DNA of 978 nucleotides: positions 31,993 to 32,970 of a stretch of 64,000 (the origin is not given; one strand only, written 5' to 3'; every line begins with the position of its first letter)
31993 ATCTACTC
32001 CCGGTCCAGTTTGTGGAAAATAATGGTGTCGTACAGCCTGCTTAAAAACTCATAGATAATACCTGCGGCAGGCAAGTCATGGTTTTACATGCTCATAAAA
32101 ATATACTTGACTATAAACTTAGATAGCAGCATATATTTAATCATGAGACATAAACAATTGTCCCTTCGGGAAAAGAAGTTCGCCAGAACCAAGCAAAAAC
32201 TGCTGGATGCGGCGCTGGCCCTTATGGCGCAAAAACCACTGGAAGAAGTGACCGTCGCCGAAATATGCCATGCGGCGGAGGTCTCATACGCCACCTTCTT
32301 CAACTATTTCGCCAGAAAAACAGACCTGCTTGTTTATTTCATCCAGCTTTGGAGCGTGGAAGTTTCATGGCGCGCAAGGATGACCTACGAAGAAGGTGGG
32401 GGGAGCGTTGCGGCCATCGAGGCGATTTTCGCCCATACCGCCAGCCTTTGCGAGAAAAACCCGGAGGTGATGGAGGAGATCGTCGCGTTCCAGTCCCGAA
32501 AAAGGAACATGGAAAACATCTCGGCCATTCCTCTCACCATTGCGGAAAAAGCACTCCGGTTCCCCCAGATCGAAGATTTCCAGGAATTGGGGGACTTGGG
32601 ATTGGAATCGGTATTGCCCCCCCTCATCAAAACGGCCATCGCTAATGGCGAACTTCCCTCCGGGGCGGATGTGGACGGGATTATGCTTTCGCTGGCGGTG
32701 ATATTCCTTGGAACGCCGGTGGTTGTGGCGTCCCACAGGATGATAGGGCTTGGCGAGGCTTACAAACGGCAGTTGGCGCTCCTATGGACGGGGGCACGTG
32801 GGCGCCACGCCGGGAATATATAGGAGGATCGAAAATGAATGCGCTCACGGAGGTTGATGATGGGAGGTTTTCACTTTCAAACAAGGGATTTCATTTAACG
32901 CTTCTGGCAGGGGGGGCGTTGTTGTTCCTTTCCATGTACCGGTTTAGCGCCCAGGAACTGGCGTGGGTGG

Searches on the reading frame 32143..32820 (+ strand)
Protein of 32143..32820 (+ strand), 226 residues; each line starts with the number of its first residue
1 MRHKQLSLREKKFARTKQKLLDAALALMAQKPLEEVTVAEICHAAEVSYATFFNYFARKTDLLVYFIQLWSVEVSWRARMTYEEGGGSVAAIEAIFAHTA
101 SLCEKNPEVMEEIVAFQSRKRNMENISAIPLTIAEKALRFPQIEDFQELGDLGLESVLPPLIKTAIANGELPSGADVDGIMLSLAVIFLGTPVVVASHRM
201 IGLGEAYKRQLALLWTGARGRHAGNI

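Call 14: find_related_loci(query=window:32143-32820:+, collection=genome_contigs, flank=10000)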
Query window:32143-32820:+ (226 aa) in genome_contigs; peptide patterns used: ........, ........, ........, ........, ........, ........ (x = any residue, [..] = any of these).
164 stretches matched a pattern; 18 encode a relative of the query (tblastn E <= 1e-3); 18 distinct loci.
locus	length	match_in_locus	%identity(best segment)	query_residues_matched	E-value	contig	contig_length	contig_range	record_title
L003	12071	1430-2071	55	2-217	1e-75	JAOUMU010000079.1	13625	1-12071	MAG: Nitrospinota bacterium isolate 8_1_July_SF_Bin48 8_1_July_SF_Bin48_scaffold_1669_c1, whole genome shotgun sequence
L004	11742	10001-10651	56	2-219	2e-73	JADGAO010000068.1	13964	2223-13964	MAG: Nitrospinota bacterium isolate nNGHbin12 nNGH_bin12_NODE_68_length_13964_cov_7.466877, whole genome shotgun sequenc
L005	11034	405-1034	57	6-219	6e-73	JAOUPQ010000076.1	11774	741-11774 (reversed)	MAG: Nitrospinota bacterium isolate 8_1_Oct_SF_Bin59 8_1_Oct_SF_Bin59_scaffold_3960_c1, whole genome shotgun sequence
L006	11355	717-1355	56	6-219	3e-68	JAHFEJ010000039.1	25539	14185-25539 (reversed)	MAG: Nitrospinales bacterium isolate nzgw266 NODE_546_length_25540_cov_3.800346, whole genome shotgun sequence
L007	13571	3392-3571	57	4-63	3e-15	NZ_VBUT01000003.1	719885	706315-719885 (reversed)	Nocardia cyriacigeorgica strain EML 446 1205500003, whole genome shotgun sequence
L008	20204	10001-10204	51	4-71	1e-15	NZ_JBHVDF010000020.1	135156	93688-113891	Nocardia sp. NPDC057440 NPDC057440_T54_C10.ctg-0020, whole genome shotgun sequence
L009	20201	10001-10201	51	4-70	2e-14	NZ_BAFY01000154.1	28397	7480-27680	Nocardia cyriacigeorgica NBRC 100375, whole genome shotgun sequence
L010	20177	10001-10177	56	5-63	4e-14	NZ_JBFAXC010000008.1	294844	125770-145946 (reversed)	Nocardia sp. NPDC052001 NPDC052001_147_E8.ctg-0008, whole genome shotgun sequence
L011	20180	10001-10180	53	4-63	9e-14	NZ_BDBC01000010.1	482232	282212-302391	Nocardia beijingensis NBRC 16342, whole genome shotgun sequence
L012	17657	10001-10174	57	6-63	6e-14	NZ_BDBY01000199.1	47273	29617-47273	Nocardia pseudovaccinii NBRC 100343, whole genome shotgun sequence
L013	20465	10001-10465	26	6-184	2e-12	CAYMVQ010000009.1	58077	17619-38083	MAG TPA_asm: uncultured Clostridiaceae bacterium isolate binchicken_co157_153 genome assembly, contig: NODE_859_length_5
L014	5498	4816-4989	50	6-63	2e-11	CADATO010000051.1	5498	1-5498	MAG: uncultured Clostridiales bacterium isolate RUG13615 genome assembly, contig: RUG13615_asm_51, whole genome shotgun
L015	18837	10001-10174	50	6-63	2e-11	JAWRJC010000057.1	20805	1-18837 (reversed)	MAG: Clostridiales bacterium isolate RFS24 c_000000054957, whole genome shotgun sequence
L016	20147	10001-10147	51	23-71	7e-9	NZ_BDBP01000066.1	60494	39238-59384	Nocardia lijiangensis NBRC 108240, whole genome shotgun sequence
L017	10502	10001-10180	58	4-63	8e-9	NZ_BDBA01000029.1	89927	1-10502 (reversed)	Nocardia amamiensis NBRC 102102, whole genome shotgun sequence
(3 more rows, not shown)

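Call 23: find_related_loci(query=window:32143-32820:+, collection=metagenome_contigs, flank=10000)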
Query window:32143-32820:+ (226 aa) in metagenome_contigs; peptide patterns used: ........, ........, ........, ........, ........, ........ (x = any residue, [..] = any of these).
176 stretches matched a pattern; 13 encode a relative of the query (tblastn E <= 1e-3); 13 distinct loci.
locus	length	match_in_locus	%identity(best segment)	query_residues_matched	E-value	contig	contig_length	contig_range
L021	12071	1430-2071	55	2-217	4e-76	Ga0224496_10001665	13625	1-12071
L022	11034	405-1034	57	6-219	2e-73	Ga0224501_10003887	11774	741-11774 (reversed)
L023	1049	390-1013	53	6-217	6e-77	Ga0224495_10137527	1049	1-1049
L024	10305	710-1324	57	9-217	6e-68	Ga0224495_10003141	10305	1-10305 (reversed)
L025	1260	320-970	50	7-223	5e-68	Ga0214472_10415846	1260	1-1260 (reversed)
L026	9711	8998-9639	46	6-219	1e-60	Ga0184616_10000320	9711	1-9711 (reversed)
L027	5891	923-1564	46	6-219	1e-60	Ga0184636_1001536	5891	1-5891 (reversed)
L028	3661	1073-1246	50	6-63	3e-12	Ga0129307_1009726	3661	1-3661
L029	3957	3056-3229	50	6-63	3e-12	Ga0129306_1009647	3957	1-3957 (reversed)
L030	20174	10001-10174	50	6-63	5e-12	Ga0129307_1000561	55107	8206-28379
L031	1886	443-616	50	6-63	4e-12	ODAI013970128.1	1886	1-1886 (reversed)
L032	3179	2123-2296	50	6-63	5e-12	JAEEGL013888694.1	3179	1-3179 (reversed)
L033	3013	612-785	50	6-63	6e-12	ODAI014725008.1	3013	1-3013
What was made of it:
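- Tried and rejected: Synteny through TetR was tried in GTDB genomes (call 14) and JGI metagenomes (call 23).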
